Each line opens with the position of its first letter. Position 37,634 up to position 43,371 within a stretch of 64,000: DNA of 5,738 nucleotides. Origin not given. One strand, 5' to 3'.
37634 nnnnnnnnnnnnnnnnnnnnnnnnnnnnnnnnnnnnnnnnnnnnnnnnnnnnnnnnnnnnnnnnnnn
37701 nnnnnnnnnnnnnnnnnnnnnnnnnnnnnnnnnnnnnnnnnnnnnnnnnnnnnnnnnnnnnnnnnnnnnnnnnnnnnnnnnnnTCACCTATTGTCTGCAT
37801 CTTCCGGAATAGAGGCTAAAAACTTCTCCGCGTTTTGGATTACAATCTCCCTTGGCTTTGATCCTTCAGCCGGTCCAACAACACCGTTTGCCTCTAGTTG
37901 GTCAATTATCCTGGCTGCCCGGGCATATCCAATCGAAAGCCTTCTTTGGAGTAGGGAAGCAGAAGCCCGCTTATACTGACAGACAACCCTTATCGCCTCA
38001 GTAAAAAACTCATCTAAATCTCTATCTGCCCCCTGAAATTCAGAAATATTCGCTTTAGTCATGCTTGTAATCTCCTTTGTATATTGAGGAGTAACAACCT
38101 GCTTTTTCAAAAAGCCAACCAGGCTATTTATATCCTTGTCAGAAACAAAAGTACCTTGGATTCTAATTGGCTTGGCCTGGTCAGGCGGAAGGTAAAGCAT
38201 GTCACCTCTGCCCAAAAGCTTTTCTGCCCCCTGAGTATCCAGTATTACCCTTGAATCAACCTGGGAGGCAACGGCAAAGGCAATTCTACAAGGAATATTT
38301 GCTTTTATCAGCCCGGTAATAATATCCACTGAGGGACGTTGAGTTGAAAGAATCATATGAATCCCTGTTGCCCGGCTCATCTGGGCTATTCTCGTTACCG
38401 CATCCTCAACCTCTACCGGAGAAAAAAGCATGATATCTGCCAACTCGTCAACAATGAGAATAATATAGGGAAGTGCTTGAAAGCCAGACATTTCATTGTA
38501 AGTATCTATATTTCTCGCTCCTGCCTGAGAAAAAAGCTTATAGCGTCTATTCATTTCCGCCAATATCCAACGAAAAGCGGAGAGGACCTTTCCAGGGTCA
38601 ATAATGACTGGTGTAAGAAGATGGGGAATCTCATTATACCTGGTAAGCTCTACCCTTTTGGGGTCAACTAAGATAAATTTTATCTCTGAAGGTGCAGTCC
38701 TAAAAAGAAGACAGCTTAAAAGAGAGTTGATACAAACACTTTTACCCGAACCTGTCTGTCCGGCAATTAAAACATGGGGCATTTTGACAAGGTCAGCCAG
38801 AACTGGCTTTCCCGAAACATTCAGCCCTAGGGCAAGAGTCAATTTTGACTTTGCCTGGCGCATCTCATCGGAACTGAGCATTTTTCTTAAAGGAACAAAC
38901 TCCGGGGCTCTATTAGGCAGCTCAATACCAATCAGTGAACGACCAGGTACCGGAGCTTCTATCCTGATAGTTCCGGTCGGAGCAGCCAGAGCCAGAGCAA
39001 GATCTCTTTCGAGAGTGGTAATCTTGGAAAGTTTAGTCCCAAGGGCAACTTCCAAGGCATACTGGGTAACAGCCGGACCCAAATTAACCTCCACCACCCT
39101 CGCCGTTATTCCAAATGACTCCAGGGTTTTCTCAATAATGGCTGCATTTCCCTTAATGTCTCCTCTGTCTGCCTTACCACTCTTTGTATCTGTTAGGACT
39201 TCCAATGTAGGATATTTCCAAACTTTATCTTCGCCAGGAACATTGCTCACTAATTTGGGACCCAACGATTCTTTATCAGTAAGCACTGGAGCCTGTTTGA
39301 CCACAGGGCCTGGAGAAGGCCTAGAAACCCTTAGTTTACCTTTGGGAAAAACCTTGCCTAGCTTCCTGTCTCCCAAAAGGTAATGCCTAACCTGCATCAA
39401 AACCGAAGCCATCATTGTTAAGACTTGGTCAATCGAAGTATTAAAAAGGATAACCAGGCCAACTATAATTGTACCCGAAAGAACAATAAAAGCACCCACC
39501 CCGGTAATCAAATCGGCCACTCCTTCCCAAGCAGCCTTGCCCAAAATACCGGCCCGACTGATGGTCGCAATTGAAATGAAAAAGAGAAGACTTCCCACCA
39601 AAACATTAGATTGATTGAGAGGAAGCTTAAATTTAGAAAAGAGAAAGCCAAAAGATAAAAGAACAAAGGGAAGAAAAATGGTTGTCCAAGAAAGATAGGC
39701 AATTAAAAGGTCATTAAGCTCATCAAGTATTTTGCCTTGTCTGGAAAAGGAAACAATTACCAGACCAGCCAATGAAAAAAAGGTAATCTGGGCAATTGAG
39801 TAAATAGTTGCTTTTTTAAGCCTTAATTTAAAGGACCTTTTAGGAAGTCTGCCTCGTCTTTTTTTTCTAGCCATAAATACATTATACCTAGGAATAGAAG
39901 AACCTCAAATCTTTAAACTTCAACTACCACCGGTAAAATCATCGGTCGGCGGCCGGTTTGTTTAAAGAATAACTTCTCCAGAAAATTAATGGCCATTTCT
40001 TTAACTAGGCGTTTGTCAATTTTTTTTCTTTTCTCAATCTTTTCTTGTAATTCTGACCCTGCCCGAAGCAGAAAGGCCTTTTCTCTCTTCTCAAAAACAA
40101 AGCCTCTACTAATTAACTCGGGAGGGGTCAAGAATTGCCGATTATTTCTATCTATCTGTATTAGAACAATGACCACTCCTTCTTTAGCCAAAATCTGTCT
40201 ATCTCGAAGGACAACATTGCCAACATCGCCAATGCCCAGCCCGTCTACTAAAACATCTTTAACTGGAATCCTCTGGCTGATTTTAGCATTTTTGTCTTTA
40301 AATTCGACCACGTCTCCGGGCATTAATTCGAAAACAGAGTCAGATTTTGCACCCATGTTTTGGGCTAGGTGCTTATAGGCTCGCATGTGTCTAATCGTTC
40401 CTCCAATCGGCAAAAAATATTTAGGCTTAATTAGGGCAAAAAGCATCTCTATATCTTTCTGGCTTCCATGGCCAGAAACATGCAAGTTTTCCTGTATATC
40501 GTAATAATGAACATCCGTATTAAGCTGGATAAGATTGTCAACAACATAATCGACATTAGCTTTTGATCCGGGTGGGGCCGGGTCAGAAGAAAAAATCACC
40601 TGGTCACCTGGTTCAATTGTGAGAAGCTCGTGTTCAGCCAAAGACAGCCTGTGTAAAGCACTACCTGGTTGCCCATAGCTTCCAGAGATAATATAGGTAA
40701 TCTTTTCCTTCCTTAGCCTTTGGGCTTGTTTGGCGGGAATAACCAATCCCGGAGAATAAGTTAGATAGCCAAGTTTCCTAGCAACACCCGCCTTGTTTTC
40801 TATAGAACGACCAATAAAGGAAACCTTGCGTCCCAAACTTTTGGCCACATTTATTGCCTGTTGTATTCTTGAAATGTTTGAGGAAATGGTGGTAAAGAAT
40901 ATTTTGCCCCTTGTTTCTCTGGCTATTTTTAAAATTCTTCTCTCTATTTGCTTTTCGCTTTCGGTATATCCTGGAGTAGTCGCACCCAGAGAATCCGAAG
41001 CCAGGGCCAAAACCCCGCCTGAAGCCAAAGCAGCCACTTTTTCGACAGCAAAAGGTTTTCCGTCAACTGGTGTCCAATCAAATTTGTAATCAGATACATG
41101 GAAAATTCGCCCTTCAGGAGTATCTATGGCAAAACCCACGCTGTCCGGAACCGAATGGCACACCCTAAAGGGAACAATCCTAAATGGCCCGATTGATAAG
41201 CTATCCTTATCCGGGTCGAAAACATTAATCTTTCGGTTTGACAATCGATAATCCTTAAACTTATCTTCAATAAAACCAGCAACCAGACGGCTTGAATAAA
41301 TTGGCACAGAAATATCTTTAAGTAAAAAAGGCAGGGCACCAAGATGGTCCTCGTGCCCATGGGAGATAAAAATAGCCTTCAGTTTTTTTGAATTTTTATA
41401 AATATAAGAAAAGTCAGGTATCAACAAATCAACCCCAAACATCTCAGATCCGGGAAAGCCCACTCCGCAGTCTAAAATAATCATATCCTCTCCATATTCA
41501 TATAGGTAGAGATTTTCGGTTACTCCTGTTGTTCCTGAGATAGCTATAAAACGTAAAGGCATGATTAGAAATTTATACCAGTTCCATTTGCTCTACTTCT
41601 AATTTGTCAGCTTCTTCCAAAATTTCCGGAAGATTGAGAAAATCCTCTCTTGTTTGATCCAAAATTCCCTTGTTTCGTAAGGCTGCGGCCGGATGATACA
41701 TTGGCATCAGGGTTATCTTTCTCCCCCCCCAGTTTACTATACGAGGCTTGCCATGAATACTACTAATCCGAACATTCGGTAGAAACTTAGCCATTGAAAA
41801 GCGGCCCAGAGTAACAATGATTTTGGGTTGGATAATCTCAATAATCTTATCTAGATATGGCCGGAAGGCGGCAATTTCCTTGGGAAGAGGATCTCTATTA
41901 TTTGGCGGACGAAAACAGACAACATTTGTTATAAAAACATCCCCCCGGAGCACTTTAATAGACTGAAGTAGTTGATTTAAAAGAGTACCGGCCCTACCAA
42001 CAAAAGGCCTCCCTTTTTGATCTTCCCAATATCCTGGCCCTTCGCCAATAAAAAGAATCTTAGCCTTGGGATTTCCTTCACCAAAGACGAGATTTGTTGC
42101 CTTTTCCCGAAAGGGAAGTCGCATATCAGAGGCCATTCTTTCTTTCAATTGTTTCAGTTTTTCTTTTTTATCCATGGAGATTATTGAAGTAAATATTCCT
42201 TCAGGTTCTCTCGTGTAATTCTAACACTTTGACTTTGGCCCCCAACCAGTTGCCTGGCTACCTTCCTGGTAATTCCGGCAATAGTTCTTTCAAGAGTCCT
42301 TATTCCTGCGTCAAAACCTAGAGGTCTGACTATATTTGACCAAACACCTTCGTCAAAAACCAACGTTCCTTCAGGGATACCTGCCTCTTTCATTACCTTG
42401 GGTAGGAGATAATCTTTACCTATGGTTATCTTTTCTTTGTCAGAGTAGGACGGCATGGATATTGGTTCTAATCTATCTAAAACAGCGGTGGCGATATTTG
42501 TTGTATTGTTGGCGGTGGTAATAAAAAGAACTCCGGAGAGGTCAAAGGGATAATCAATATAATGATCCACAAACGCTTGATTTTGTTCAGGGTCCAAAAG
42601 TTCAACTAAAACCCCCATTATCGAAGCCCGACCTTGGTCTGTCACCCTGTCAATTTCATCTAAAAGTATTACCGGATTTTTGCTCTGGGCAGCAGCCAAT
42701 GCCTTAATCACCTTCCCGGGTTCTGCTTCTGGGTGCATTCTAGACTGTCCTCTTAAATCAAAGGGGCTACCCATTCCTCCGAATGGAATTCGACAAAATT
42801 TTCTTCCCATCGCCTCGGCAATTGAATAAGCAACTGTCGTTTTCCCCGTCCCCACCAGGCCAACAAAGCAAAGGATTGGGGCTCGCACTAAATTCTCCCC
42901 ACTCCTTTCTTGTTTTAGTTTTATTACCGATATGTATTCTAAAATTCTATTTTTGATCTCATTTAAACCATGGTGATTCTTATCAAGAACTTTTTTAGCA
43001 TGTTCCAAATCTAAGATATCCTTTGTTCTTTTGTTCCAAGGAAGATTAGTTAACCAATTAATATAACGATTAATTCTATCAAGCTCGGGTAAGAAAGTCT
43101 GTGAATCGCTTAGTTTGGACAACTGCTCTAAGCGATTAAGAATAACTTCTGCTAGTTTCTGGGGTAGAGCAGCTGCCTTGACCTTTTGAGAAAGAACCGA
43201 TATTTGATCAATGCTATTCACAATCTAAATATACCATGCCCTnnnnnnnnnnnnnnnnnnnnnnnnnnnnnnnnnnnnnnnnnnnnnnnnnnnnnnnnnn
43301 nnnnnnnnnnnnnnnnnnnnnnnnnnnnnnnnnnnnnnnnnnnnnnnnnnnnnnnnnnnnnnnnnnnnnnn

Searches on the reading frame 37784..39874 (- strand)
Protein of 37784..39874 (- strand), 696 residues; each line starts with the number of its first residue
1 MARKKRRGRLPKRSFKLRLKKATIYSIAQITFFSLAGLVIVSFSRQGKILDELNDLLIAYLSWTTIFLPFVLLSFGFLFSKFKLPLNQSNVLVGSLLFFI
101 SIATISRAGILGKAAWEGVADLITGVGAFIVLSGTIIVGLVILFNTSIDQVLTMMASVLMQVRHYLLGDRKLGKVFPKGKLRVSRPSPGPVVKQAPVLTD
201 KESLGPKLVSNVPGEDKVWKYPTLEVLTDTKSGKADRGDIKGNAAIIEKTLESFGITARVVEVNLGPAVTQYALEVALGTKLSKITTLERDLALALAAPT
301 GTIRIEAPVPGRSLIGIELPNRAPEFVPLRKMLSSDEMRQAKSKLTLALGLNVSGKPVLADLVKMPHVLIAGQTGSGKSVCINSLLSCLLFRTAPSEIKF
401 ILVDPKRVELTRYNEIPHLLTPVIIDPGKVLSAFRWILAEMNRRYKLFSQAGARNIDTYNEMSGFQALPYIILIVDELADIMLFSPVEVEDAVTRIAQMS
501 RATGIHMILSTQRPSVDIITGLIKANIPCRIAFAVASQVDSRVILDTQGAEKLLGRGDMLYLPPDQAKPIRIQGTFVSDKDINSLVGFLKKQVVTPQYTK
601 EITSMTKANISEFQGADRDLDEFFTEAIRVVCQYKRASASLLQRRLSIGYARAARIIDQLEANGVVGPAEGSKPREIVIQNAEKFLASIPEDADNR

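Call 15: search_protein_families(library=pfam, proteins=[window:37784-39874:-], max_evalue=0.001)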
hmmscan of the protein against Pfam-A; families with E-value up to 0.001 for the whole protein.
window:37784-39874:- (696 aa): 4 families
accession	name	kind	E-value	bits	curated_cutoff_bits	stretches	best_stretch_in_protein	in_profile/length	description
PF01580.24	FtsK_SpoIIIE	-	2.2e-59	201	24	1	329-516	2-221/221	FtsK/SpoIIIE family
PF09397.16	FtsK_gamma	-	2.2e-27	95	30.6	1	619-679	2-62/63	Ftsk gamma domain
PF17854.6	FtsK_alpha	-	1.1e-26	93.4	22.9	1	222-321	2-101/101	FtsK alpha domain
PF12846.13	AAA_10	-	0.00089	18.8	27.5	0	364-408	20-60/362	AAA-like domain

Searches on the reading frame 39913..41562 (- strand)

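Call 15: search_protein_families(library=pfam, proteins=[window:39913-41562:-], max_evalue=0.001)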
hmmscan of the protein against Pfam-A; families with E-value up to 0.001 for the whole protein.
window:39913-41562:- (549 aa): 5 families
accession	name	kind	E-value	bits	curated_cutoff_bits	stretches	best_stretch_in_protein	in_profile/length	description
PF22505.1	RNase_J_b_CASP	-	1.5e-32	112.5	27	1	219-344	2-126/126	Ribonuclease J, beta-CASP domain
PF17770.6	RNase_J_C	-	4.8e-22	79.3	23.8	1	451-549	1-102/102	Ribonuclease J C-terminal domain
PF00753.33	Lactamase_B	-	4.1e-13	50.1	22.7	1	14-165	4-156/196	Metallo-beta-lactamase superfamily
PF12706.13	Lactamase_B_2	-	7.9e-11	42.4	27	1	28-160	3-144/200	Beta-lactamase superfamily domain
PF07521.17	RMMBL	-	2.2e-07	31.2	21.6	1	356-405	8-58/63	Zn-dependent metallo-hydrolase RNA specificity domain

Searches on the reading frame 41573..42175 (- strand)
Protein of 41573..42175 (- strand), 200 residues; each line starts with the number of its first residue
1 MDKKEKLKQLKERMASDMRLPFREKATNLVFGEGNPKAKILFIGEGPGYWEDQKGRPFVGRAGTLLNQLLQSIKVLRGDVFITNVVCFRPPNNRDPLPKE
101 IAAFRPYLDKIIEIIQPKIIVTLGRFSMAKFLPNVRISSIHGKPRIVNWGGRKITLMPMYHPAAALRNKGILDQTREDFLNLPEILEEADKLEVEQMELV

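Call 16: search_protein_families(library=pfam, proteins=[window:41573-42175:-], max_evalue=0.001)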
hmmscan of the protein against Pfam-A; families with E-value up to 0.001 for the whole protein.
window:41573-42175:- (200 aa): 1 family
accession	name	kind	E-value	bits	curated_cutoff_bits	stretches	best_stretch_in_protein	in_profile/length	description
PF03167.25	UDG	-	2.5e-33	115.6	24.3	1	31-171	1-127/141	Uracil DNA glycosylase superfamily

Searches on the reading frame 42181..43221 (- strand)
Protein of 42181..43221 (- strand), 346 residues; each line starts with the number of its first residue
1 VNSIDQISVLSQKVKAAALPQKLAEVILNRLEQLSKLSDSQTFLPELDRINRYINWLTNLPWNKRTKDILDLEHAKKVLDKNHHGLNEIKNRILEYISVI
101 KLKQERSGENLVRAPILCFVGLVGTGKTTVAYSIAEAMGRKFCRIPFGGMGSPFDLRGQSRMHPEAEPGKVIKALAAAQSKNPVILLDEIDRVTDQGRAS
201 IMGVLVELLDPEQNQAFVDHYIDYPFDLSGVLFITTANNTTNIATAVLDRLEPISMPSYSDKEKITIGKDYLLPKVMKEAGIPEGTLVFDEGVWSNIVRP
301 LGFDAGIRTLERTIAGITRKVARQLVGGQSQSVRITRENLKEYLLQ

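Call 15: search_protein_families(library=pfam, proteins=[window:42181-43221:-], max_evalue=0.001)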
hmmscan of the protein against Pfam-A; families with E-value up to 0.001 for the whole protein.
window:42181-43221:- (346 aa): 5 families
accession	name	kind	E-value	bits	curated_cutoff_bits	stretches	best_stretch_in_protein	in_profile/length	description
PF00004.35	AAA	-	2.1e-18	67.5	21.2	1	117-253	1-125/131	ATPase family associated with various cellular activities (AAA)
PF22667.2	Lon_lid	-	3.9e-09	36.5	27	1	278-330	1-54/57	Lon protease AAA+ ATPase lid domain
PF07728.20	AAA_5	-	2.5e-07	31.2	22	1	117-240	2-124/139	AAA domain (dynein-related subfamily)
PF07726.17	AAA_3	-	8.8e-05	22.8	27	1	121-207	6-88/131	ATPase family associated with various cellular activities (AAA)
PF13401.12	AAA_22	-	0.00099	19.9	27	0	114-210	5-109/130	AAA domain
